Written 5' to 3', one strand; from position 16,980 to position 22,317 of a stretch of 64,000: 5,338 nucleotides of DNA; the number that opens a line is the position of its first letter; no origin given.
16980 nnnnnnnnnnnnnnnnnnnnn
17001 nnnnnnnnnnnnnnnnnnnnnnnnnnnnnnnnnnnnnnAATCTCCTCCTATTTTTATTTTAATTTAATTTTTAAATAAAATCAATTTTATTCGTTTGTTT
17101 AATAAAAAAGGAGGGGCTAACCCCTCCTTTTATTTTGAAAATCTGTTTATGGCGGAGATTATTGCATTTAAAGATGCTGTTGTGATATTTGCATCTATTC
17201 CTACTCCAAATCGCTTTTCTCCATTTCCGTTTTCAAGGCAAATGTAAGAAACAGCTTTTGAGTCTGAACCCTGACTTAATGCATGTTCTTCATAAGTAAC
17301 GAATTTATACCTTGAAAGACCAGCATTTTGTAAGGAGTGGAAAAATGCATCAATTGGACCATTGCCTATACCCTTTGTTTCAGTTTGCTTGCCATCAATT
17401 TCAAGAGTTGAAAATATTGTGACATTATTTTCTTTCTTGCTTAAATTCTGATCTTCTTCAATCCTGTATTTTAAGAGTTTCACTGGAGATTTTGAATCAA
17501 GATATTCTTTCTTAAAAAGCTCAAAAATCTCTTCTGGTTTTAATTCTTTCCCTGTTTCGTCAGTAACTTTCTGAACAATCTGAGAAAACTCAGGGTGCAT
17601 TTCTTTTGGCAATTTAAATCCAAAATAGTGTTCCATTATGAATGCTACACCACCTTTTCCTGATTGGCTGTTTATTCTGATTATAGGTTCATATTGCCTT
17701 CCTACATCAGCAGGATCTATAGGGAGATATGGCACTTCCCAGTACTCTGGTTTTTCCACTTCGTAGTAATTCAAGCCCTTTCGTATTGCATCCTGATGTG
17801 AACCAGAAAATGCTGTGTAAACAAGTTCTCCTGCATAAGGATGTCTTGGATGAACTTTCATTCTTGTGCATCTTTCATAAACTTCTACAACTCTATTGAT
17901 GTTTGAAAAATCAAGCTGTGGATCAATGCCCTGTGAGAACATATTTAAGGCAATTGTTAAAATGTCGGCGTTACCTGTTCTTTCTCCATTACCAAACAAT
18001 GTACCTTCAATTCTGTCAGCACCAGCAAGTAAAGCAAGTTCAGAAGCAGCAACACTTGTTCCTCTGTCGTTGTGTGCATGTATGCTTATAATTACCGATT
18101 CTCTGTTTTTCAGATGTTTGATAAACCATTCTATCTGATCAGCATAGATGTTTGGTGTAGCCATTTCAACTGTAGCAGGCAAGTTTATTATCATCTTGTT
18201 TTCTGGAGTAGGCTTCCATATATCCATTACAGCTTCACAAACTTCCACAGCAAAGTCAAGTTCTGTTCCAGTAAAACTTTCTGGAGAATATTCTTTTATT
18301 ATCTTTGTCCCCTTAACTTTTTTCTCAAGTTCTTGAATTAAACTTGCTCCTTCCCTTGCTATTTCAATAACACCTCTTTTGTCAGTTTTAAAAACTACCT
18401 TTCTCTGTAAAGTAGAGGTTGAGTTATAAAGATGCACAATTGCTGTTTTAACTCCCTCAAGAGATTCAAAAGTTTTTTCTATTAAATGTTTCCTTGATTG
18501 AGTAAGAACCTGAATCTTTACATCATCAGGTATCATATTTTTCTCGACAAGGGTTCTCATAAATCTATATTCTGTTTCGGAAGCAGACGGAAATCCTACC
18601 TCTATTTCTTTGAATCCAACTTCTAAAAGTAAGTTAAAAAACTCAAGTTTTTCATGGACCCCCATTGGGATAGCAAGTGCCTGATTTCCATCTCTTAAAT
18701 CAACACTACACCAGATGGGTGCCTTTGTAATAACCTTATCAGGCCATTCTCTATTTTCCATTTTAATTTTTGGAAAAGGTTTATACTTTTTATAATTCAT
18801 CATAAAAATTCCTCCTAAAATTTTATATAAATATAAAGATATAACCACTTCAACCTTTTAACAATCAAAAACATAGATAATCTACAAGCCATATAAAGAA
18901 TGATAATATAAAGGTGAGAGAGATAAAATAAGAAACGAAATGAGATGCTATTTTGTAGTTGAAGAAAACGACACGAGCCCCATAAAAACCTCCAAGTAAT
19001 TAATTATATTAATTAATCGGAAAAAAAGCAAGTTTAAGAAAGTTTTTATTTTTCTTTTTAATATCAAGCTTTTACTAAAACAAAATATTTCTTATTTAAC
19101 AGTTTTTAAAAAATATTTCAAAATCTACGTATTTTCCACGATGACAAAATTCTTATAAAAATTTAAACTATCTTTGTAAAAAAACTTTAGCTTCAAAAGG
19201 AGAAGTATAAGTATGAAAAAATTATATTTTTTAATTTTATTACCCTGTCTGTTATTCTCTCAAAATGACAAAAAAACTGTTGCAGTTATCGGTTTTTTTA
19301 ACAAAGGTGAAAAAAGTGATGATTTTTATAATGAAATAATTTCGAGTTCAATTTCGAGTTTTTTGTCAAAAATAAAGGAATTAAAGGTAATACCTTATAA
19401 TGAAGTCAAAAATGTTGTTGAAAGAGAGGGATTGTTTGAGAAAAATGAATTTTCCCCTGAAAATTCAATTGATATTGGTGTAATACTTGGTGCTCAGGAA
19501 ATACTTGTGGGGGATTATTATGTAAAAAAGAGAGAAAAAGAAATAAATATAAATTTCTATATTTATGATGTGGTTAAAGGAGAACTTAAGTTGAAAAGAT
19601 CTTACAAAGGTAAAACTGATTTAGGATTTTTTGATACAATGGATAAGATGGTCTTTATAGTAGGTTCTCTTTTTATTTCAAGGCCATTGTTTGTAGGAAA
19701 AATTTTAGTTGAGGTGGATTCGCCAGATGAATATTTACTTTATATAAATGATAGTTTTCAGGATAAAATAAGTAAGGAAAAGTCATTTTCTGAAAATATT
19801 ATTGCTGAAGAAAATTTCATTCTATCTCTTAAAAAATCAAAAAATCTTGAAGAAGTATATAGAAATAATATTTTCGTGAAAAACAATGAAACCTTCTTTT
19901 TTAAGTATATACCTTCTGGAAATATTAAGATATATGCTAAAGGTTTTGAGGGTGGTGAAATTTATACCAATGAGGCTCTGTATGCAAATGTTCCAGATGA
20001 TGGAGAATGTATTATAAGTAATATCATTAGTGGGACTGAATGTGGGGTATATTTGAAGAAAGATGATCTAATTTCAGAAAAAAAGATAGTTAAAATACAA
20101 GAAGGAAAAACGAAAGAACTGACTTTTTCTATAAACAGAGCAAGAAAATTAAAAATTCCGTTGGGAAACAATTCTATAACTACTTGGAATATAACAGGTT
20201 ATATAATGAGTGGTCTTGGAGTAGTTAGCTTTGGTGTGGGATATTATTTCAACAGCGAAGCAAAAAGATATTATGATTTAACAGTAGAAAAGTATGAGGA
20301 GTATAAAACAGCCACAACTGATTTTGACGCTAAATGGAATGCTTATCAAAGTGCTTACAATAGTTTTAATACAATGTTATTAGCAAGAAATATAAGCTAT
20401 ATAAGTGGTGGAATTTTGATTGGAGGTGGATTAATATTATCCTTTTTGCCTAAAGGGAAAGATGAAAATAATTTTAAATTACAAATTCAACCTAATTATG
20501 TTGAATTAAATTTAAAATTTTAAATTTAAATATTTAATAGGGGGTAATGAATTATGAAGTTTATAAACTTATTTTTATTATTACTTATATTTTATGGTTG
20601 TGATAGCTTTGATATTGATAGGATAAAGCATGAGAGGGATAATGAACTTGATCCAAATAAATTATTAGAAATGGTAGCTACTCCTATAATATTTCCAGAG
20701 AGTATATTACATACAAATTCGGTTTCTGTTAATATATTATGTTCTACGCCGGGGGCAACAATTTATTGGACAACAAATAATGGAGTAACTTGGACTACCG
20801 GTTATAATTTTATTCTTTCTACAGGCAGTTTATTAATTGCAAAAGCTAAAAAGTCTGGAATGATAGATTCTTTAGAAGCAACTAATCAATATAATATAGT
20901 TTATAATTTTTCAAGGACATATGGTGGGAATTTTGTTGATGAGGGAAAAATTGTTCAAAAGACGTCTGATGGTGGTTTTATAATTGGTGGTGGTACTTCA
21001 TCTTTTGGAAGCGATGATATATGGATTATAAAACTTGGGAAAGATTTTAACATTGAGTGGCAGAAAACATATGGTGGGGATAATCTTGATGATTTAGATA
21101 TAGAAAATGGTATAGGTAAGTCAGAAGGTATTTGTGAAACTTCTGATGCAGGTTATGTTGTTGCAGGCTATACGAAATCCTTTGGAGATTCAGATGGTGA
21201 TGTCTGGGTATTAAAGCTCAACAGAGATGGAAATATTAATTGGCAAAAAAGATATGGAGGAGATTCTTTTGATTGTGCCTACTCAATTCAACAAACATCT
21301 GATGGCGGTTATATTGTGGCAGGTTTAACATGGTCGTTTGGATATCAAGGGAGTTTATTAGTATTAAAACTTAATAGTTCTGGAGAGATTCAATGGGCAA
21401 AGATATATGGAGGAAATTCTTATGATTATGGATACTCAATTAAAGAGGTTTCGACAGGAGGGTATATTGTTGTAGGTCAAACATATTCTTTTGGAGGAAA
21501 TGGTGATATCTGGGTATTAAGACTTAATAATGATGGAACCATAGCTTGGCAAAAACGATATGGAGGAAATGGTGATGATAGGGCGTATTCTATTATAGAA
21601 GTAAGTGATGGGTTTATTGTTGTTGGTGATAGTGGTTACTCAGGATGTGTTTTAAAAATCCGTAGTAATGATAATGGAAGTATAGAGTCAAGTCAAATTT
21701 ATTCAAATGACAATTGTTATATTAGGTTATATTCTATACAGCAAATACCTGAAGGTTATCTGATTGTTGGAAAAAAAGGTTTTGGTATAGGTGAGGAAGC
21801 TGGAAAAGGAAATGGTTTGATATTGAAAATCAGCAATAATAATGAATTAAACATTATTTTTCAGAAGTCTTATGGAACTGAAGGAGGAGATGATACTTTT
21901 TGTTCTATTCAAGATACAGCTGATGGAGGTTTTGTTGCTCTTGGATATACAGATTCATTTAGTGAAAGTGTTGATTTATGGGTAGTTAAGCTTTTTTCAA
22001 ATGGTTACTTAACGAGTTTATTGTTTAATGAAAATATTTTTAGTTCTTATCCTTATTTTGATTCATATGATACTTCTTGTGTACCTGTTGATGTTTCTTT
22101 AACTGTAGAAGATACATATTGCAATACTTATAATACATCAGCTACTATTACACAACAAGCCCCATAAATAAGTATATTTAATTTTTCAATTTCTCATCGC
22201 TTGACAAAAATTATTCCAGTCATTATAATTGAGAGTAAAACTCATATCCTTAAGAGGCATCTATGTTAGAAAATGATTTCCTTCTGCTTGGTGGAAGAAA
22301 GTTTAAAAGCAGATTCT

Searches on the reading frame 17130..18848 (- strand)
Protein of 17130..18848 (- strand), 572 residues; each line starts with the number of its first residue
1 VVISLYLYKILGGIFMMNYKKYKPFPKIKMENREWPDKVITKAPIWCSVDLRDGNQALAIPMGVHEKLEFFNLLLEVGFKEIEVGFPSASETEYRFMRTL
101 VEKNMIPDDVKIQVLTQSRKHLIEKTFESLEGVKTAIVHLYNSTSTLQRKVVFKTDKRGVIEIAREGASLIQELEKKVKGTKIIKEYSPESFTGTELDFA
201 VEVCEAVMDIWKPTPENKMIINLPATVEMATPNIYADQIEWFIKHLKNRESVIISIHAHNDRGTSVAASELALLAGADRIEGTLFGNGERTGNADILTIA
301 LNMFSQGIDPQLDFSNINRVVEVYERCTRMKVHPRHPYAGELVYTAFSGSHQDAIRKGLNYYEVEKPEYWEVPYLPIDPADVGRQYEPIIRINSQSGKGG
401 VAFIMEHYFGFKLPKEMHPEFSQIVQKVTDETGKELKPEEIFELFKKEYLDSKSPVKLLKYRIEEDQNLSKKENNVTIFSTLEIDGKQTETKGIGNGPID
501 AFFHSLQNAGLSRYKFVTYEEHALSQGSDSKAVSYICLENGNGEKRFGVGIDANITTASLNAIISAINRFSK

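Call 6: search_protein_families(library=pfam, proteins=[window:17130-18848:-])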
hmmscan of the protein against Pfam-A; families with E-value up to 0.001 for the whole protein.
window:17130-18848:- (572 aa): 3 families
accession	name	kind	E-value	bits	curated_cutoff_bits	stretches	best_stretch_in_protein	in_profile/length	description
PF00682.25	HMGL-like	-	1.2e-73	248.2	29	1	44-321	2-257/260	HMGL-like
PF22615.1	IPMS_D2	-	2.6e-35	121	27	1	341-406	1-66/66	Alpha-isopropylmalate synthase, post-catalytic domain-like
PF08502.15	LeuA_dimer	-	2.2e-29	102.4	24.9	1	435-570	1-130/131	LeuA allosteric (dimerisation) domain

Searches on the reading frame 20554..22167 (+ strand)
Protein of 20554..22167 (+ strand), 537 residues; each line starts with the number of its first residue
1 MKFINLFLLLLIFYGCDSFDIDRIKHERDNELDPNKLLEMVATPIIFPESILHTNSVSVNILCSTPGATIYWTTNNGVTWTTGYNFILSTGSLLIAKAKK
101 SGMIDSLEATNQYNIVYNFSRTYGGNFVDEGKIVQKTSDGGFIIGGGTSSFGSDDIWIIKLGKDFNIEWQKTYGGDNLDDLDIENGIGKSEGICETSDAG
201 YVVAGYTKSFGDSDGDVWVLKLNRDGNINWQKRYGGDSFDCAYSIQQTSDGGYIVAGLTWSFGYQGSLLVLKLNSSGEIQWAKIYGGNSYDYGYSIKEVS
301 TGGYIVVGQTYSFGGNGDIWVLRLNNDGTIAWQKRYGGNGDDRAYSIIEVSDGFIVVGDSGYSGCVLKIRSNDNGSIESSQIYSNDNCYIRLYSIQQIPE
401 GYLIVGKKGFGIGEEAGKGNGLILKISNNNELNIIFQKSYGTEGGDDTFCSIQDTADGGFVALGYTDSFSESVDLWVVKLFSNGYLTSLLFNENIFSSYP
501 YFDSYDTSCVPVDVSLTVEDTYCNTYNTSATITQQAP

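Call 6: search_protein_families(library=pfam, proteins=[window:20554-22167:+])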
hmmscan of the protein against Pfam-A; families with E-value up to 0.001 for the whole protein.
window:20554-22167:+ (537 aa): 1 family
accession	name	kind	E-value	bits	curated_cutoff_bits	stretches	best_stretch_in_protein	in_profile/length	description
PF17164.10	DUF5122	-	8.9e-06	26.3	27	0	302-330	4-32/36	Domain of unknown function (DUF5122) beta-propeller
